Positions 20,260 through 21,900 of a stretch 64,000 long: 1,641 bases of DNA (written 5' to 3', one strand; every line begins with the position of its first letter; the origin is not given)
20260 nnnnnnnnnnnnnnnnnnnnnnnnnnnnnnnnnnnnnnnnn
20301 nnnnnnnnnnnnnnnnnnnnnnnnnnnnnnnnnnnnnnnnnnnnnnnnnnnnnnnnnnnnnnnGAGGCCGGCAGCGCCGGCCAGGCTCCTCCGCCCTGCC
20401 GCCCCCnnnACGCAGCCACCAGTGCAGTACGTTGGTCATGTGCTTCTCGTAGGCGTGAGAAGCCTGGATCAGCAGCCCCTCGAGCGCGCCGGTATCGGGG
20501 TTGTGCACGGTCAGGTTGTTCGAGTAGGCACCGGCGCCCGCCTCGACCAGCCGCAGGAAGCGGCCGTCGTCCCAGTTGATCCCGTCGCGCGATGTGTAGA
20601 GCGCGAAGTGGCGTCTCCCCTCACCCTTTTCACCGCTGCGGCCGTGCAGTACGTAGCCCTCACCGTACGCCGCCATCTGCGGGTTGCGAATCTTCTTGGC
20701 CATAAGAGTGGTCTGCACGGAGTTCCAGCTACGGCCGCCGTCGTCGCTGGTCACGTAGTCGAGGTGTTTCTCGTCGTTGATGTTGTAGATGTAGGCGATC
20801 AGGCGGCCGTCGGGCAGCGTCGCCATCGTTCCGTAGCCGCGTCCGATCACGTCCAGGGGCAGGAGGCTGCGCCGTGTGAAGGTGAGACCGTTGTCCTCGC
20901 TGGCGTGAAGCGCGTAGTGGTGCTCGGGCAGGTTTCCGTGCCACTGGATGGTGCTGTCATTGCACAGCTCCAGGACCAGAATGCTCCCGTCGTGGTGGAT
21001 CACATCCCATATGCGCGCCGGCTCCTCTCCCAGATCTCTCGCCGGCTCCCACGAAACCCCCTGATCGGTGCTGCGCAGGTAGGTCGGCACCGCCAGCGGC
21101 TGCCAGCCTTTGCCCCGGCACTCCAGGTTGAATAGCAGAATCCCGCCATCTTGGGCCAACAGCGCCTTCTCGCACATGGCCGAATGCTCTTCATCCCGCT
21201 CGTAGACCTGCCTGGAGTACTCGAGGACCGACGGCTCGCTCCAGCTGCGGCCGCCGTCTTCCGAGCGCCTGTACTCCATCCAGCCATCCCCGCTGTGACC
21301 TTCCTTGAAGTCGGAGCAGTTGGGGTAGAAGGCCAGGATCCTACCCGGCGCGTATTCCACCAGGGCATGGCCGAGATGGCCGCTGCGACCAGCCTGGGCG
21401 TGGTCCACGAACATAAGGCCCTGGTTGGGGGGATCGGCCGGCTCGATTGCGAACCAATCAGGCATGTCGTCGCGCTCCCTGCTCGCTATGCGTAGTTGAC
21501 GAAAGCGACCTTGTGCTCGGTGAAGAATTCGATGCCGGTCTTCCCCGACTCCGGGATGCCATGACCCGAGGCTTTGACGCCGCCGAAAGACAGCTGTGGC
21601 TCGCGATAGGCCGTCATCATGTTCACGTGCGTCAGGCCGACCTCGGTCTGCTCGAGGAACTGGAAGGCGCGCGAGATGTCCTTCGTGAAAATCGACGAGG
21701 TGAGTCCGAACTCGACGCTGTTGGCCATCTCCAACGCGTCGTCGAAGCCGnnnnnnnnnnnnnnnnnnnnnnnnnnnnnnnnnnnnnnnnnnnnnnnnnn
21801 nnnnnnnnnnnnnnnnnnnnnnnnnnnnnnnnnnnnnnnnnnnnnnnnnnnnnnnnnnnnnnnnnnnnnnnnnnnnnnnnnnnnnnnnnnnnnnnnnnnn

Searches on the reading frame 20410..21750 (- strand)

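Call 25: search_protein_families(library=pfam, proteins=[window:20410-21750:-], max_evalue=0.001)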
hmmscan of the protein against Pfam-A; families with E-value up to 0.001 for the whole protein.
window:20410-21750:- (447 aa): 2 families
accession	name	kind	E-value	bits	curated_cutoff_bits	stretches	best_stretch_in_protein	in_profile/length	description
PF13088.12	BNR_2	-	2e-15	57.3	31.4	1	154-400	16-255/277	BNR repeat-like domain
PF02012.26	BNR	-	1e-06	28.2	27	0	226-235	2-11/12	BNR/Asp-box repeat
